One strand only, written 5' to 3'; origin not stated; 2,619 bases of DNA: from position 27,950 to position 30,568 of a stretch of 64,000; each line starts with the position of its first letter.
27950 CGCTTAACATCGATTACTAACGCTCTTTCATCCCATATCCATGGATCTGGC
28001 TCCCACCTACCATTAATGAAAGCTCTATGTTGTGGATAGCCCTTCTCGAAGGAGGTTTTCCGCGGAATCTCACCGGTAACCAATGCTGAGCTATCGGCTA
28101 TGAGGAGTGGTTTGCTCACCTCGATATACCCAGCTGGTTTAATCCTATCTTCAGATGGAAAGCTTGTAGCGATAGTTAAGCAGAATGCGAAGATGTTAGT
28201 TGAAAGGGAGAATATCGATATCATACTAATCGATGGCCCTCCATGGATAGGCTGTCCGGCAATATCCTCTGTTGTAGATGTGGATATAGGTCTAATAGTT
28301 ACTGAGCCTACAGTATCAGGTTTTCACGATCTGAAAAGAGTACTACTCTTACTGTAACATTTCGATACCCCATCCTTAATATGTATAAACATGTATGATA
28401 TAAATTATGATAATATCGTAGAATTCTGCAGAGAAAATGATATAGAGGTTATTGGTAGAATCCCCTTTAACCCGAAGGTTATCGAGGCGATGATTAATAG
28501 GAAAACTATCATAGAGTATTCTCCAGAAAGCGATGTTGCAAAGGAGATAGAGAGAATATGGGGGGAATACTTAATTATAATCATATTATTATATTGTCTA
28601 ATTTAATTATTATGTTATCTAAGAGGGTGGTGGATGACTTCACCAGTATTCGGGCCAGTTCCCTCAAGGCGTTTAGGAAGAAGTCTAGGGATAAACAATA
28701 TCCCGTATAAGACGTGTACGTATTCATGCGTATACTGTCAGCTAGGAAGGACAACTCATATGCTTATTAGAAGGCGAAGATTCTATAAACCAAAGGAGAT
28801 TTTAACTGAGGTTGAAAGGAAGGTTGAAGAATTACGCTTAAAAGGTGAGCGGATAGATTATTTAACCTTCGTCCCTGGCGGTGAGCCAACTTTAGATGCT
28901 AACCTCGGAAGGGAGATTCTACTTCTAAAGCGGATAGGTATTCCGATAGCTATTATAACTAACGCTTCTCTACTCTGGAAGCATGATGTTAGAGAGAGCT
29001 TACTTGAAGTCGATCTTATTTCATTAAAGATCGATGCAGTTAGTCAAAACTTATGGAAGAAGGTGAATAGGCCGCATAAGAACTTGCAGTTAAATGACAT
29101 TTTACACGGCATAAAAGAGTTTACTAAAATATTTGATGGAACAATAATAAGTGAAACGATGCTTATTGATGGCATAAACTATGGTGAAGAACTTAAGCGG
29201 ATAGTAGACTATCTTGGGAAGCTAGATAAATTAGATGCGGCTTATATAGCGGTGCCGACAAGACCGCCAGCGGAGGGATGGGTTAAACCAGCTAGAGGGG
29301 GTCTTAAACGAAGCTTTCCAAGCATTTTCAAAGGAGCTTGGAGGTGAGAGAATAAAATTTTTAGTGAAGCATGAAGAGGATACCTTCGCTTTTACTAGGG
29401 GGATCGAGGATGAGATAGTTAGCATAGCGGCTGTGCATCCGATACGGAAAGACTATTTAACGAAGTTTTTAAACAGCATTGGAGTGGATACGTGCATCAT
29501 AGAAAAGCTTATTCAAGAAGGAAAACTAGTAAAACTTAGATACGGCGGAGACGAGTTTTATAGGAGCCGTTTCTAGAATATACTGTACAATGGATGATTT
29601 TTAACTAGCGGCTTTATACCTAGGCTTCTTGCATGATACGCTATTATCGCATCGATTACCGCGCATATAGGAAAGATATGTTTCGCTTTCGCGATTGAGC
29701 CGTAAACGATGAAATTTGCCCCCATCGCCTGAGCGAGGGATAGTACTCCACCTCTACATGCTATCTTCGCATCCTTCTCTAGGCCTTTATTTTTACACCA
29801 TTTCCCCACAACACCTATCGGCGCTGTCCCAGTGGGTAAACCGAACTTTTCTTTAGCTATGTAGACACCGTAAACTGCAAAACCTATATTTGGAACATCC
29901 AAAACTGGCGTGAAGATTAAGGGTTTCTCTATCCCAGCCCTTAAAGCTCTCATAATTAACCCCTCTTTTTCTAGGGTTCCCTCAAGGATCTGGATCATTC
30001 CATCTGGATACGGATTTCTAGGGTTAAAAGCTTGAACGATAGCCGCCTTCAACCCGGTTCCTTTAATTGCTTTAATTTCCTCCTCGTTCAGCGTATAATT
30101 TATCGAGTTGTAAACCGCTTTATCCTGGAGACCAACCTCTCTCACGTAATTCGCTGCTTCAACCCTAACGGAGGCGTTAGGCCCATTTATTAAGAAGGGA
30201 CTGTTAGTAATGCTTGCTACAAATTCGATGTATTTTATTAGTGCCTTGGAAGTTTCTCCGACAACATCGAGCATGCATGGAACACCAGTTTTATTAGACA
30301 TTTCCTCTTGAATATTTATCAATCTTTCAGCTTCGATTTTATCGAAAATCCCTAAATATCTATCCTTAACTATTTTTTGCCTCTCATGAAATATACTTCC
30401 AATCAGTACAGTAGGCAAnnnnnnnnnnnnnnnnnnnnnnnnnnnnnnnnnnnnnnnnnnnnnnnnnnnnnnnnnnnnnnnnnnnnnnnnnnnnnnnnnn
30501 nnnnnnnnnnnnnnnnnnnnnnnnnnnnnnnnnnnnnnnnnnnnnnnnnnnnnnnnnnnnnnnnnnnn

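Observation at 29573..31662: Minus-strand cluster of an MtrH-like methyltransferase, a NifX-like domain protein, a GR-tailed zinc ribbon and two W/Y/P-rich micro-proteins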

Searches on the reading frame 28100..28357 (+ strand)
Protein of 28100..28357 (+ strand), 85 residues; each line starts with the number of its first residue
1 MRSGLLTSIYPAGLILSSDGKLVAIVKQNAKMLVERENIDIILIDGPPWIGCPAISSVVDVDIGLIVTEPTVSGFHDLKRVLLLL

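Call 3: search_protein_families(library=pfam, proteins=[window:28100-28357:+], max_evalue=1)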
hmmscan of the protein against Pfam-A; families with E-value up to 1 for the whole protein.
window:28100-28357:+ (85 aa): 3 families
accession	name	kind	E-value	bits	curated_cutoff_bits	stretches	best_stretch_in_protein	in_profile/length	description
PF13614.12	AAA_31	-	0.021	15.2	27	1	36-79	115-158/177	AAA domain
PF10609.15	ParA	-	0.12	12.2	27.1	1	34-81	107-156/246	NUBPL iron-transfer P-loop NTPase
PF05496.18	RuvB_N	-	0.17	12.1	27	1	28-73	24-70/159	Holliday junction DNA helicase RuvB P-loop domain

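Call 4: search_protein_families(library=ncbifam, proteins=[window:28100-28357:+], max_evalue=1)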
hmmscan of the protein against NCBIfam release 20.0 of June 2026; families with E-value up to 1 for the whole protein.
window:28100-28357:+ (85 aa): 4 families
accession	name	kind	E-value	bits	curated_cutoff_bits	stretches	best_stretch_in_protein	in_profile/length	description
TIGR01968.1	minD_bact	equivalog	0.00011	21.6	212.9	1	24-84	95-157/261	septum site-determining protein MinD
TIGR01969.1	minD_arch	subfamily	0.0048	16.1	201.75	1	36-81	106-151/251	cell division ATPase MinD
NF008079.0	PRK10818.1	equivalog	0.024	14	508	1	34-84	109-159/270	septum site-determining protein MinD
NF041546.1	ParA_partition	equivalog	0.047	13.2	180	1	36-74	74-112/203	ParA family partition ATPase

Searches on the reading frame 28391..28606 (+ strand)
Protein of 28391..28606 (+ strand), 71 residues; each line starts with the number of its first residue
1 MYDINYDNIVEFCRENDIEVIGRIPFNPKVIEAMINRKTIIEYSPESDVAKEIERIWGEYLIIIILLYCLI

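Call 3: search_protein_families(library=pfam, proteins=[window:28391-28606:+], max_evalue=1)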
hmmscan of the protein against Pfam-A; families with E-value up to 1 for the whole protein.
window:28391-28606:+ (71 aa): 2 families
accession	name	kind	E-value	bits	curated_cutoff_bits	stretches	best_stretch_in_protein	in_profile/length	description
PF00142.24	Fer4_NifH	-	4.9e-05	23.4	25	1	5-56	189-240/271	4Fe-4S iron sulfur cluster binding proteins, NifH/frxC family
PF10609.15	ParA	-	0.004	17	27.1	1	8-57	193-242/246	NUBPL iron-transfer P-loop NTPase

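Call 4: search_protein_families(library=ncbifam, proteins=[window:28391-28606:+], max_evalue=1)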
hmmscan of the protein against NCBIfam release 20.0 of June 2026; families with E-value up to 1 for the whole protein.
window:28391-28606:+ (71 aa): 8 families
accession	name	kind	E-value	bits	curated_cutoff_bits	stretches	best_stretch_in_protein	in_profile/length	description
NF009701.0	PRK13230.1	subfamily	4.4e-08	32.5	350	1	6-54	203-251/291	nitrogenase reductase-like protein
TIGR01287.1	nifH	equivalog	7.2e-06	25.5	394.35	1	5-55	189-239/275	nitrogenase iron protein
NF033200.1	F430_CfbC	exception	0.00081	18.8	402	1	9-55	187-233/260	Ni-sirohydrochlorin a,c-diamide reductive cyclase ATP-dependent reductase subunit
NF041136.1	MrpORP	equivalog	0.0013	18.1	450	1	9-58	197-246/365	iron-sulfur cluster carrier protein MrpORP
TIGR01969.1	minD_arch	subfamily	0.0037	16.5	201.75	1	17-56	187-226/251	cell division ATPase MinD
NF009702.0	PRK13231.1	equivalog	0.0045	16.2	427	1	8-56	186-234/264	nitrogenase reductase-like protein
TIGR03371.1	cellulose_yhjQ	equivalog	0.035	13.6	157.85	1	24-55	205-236/246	cellulose biosynthesis protein BcsQ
NF004716.0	PRK06060.1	equivalog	0.17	10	1228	1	9-38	380-410/705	p-hydroxybenzoic acid--AMP ligase FadD22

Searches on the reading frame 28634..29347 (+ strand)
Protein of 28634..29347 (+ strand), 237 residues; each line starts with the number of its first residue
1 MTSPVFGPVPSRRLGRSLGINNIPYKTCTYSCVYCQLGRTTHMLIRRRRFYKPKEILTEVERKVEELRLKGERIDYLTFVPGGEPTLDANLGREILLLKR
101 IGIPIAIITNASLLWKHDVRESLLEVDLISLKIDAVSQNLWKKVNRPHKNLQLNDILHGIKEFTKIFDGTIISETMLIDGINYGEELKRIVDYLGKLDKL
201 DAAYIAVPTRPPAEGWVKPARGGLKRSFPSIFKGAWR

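Call 3: search_protein_families(library=pfam, proteins=[window:28634-29347:+], max_evalue=1)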
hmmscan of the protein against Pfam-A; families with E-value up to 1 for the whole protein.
window:28634-29347:+ (237 aa): 2 families
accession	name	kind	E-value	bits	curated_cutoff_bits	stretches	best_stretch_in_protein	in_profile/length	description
PF04055.27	Radical_SAM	-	4.2e-18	66.5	29.5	1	23-193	2-165/166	Radical SAM superfamily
PF20758.2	2B_soluble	-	0.03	14.7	27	1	127-168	72-113/142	2B protein soluble domain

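Call 4: search_protein_families(library=ncbifam, proteins=[window:28634-29347:+], max_evalue=1)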
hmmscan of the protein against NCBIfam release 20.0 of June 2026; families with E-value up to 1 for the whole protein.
window:28634-29347:+ (237 aa): 17 families
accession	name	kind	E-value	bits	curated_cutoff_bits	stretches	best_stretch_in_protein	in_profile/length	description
NF038283.1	viperin_w_prok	equivalog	1.6e-14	53.7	180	1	25-193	9-177/281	viperin family antiviral radical SAM protein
TIGR04317.1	W_rSAM_matur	equivalog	2.3e-08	33.6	380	1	27-195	13-172/349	tungsten cofactor oxidoreductase radical SAM maturase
TIGR02493.1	PFLA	equivalog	1.8e-07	30.8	231.75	1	27-150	24-143/235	pyruvate formate-lyase-activating protein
TIGR02668.1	moaA_archaeal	equivalog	4.9e-07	29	325.25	1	26-196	18-175/303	GTP 3',8-cyclase MoaA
TIGR02666.1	moaA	equivalog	5.3e-07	28.9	284.05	1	27-193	19-179/336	GTP 3',8-cyclase MoaA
TIGR02495.1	NrdG2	equivalog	9.8e-06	25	131.15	1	26-129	24-114/193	anaerobic ribonucleoside-triphosphate reductase activating protein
TIGR04038.1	tatD_link_rSAM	subfamily_domain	1.1e-05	25.3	129.7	1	26-183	16-172/192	TatD family nuclease-associated radical SAM protein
NF001199.0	PRK00164.2-1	equivalog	5.5e-05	22.4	231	1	26-196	20-177/308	GTP 3',8-cyclase MoaA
NF053743.1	LipS2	equivalog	0.00022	20.8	270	1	27-201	32-194/292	LipS2 family lipoyl synthase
TIGR03972.1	rSAM_TYW1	equivalog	0.00026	20.2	317.95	1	83-187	128-229/297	4-demethylwyosine synthase TYW1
TIGR04100.1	rSAM_pair_X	hypoth_equivalog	0.00055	19.6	262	1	27-171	17-165/197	TIGR04100 family radical SAM protein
TIGR03365.1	Bsubt_queE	equivalog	0.0018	17.9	206.1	1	27-114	31-112/238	7-carboxy-7-deazaguanine synthase QueE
NF033668.1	rSAM_PA0069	hypoth_equivalog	0.0062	15.6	360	1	24-204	63-251/348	PA0069 family radical SAM protein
NF045702.1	rSAM_GDGT_ether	equivalog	0.0098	14.6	450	1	28-193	96-252/486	tetraether lipid synthase Tes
NF038135.1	rSAM_Rv2578c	equivalog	0.023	13.7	430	1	24-43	66-85/317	Rv2578c family radical SAM protein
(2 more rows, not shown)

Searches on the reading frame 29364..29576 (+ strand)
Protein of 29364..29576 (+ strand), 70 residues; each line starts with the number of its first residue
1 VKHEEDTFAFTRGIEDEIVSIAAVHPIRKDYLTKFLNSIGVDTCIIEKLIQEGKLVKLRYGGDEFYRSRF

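Call 3: search_protein_families(library=pfam, proteins=[window:29364-29576:+], max_evalue=1)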
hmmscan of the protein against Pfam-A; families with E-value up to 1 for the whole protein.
window:29364-29576:+ (70 aa): 1 family
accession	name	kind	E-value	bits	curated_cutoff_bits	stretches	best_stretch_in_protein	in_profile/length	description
PF09269.16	DUF1967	-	0.087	13.3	27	1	30-58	35-63/70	Domain of unknown function (DUF1967)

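Call 4: search_protein_families(library=ncbifam, proteins=[window:29364-29576:+], max_evalue=1)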
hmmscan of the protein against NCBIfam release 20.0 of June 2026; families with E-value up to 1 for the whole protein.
window:29364-29576:+ (70 aa): 0 families

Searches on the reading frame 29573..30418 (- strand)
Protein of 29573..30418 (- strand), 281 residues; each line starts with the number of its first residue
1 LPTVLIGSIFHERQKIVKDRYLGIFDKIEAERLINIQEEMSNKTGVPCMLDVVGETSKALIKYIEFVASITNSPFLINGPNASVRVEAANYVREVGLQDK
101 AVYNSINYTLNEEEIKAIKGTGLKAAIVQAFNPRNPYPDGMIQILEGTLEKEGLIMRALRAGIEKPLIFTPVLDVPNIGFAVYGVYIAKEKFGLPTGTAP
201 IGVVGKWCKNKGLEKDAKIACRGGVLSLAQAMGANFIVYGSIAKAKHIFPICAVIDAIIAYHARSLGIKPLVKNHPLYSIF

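Call 3: search_protein_families(library=pfam, proteins=[window:29573-30418:-], max_evalue=1)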
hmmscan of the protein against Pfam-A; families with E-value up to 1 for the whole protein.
window:29573-30418:- (281 aa): 1 family
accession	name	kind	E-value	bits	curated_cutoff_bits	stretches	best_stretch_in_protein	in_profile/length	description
PF02007.24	MtrH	-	2.6e-74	250.5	22.8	1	2-270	21-298/299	Tetrahydromethanopterin S-methyltransferase MtrH subunit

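Call 4: search_protein_families(library=ncbifam, proteins=[window:29573-30418:-], max_evalue=1)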
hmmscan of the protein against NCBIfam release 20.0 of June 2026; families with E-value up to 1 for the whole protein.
window:29573-30418:- (281 aa): 3 families
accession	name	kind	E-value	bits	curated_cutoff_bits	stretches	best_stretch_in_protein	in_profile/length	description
NF002142.0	PRK00979.1-1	subfamily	7.2e-73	245.2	287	1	2-281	24-299/306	tetrahydromethanopterin S-methyltransferase subunit H family protein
TIGR01114.1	mtrH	equivalog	8.9e-69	232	271.4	1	2-278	26-311/314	tetrahydromethanopterin S-methyltransferase subunit H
NF047990.1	Co_MTase_MtgA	equivalog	1.3e-65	222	550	1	2-281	26-306/306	[methyl-Co(III) glycine betaine-specific corrinoid protein]--tetrahydrofolate methyltransferase MtgA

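Call 66: find_encoding_contigs(protein=window:29573-30418:-, flank=3000, max_places=6)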
Protein window:29573-30418:- (281 aa): 2 contigs read that carry it; 1 place shown.
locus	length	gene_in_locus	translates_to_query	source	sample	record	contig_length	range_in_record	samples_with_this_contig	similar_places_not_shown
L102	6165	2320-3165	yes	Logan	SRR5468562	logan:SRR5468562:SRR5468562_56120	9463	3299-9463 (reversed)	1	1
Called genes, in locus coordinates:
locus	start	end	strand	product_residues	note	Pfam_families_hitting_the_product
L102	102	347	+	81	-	-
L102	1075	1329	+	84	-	-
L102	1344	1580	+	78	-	-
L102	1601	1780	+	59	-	PF27353:MJ0401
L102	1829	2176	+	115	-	PF02579:Nitro_FeMo-Co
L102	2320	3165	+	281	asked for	PF02007:MtrH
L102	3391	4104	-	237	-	PF04055:Radical_SAM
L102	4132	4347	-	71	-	-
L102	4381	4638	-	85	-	-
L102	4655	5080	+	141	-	-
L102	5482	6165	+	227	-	PF01047:MarR (weak), PF01325:Fe_dep_repress, PF02742:Fe_dep_repr_C, PF04023:FeoA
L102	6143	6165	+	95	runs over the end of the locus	PF04023:FeoA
